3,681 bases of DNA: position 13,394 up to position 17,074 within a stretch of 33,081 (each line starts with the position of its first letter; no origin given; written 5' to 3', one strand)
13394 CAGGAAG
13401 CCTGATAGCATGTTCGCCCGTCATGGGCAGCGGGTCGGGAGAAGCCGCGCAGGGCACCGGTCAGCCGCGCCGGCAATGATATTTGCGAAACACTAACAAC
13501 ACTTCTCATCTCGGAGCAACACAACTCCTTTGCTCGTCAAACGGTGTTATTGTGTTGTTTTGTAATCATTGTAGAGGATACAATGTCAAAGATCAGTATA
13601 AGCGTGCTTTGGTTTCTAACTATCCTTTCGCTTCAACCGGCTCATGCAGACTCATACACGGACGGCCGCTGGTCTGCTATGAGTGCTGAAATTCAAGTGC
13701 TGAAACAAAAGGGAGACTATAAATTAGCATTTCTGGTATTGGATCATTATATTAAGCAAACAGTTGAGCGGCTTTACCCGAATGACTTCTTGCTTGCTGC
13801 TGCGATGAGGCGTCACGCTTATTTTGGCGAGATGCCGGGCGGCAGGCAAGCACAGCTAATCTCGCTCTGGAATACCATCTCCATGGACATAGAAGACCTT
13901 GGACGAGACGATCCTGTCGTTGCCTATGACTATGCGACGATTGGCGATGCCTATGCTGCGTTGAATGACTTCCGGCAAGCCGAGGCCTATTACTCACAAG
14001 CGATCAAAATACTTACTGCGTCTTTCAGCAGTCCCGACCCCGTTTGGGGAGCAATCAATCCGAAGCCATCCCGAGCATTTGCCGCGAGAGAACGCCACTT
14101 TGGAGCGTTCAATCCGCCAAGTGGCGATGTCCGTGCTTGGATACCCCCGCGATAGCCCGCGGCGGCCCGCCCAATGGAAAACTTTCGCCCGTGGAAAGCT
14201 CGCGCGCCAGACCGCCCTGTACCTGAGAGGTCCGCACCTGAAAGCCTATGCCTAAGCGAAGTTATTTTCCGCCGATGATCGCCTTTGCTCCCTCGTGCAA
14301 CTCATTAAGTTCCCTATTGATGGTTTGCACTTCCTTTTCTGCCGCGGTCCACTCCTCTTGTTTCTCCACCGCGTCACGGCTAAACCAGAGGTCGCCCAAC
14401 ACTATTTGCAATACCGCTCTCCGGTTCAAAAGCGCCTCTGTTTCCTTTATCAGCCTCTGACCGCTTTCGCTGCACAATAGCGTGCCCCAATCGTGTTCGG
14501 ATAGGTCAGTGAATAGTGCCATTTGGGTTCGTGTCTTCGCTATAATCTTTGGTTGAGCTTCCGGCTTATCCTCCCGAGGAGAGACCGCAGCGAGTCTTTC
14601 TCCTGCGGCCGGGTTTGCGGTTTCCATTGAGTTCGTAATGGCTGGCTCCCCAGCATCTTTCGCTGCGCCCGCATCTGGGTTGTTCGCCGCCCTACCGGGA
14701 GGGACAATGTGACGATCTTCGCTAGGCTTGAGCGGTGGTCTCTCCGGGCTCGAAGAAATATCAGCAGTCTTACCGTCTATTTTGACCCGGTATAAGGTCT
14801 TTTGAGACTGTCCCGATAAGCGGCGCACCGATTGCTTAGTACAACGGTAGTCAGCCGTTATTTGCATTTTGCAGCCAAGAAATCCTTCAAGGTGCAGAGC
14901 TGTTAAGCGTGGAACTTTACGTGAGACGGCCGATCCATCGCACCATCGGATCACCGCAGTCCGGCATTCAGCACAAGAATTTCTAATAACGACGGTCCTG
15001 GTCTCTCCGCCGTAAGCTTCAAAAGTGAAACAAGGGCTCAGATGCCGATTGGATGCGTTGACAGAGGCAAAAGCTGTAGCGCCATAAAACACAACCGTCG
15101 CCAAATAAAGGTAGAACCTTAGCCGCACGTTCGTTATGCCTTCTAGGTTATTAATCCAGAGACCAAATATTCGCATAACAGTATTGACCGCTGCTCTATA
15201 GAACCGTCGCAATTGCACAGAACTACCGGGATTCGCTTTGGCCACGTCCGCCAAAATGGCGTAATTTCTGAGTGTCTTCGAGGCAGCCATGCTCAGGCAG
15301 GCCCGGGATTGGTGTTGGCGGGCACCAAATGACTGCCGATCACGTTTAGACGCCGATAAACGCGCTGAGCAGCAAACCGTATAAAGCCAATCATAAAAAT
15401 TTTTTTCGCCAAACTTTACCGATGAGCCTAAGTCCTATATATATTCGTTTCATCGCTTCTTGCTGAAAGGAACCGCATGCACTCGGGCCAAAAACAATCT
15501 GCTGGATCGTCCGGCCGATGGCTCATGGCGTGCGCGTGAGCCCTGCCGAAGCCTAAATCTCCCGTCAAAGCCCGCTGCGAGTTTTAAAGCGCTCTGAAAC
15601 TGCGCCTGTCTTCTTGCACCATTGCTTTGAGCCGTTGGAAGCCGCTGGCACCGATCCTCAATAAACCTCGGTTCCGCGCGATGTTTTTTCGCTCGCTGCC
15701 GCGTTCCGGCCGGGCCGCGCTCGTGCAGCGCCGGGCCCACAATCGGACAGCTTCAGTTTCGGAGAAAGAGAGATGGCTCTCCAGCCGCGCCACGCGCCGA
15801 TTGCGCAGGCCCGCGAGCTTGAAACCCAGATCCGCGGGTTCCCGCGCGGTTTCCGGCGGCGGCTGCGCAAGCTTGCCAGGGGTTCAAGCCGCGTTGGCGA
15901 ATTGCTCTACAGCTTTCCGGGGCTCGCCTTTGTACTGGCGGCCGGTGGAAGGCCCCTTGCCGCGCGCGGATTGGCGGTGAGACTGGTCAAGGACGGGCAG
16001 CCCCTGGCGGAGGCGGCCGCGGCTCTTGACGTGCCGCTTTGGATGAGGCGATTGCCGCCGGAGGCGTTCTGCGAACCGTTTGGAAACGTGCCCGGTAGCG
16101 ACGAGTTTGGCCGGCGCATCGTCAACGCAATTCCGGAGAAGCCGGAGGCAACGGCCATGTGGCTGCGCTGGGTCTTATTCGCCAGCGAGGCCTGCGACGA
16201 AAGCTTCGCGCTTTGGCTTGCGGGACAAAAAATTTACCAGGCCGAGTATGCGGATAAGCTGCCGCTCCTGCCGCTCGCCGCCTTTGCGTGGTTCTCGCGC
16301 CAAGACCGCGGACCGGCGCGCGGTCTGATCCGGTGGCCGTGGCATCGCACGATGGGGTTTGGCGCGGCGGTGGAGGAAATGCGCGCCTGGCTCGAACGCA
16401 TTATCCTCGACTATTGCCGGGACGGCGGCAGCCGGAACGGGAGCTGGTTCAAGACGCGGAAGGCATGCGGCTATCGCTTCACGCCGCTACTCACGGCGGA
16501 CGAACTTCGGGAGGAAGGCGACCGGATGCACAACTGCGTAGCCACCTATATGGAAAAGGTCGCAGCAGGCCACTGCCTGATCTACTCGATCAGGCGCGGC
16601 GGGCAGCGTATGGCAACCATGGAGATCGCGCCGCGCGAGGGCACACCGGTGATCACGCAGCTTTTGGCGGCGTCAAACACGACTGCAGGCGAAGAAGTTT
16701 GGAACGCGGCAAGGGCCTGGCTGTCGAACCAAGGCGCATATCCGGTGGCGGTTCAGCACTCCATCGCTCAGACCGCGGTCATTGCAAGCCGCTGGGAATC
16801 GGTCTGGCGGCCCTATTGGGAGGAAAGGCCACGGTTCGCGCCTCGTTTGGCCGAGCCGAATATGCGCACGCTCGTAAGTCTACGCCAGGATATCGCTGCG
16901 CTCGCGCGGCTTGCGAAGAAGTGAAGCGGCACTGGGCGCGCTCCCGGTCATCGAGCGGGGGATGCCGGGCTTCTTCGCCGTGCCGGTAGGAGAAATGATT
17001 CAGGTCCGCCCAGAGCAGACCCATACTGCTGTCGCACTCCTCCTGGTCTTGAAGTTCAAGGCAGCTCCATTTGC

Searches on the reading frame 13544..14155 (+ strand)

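Call 59: search_protein_families(library=pfam, proteins=[window:13544-14155:+], max_evalue=0.001)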
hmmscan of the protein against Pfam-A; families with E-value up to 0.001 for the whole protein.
window:13544-14155:+ (203 aa): 5 families
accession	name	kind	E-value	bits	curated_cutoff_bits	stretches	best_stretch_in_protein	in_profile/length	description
PF13424.12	TPR_12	-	1.5e-05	25.5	30.1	1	118-158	36-76/77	Tetratricopeptide repeat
PF13181.12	TPR_8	-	7.3e-05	23.1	25.7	1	130-156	4-30/34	Tetratricopeptide repeat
PF24885.1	TPR_NPHP3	-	0.00014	21.8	100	1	118-162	132-176/239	Nephrocystin-3 TPR domain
PF07719.23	TPR_2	-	0.00054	20.3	27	1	129-156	3-30/34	Tetratricopeptide repeat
PF00515.34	TPR_1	-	0.00057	20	27.8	1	130-156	4-30/34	Tetratricopeptide repeat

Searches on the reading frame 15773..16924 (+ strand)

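Call 59: search_protein_families(library=pfam, proteins=[window:15773-16924:+], max_evalue=0.001)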
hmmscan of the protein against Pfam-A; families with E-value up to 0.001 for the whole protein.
window:15773-16924:+ (383 aa): 1 family
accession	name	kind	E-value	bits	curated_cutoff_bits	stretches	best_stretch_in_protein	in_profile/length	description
PF14284.11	PcfJ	-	4.1e-12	46.6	25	1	233-305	65-139/147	PcfJ-like protein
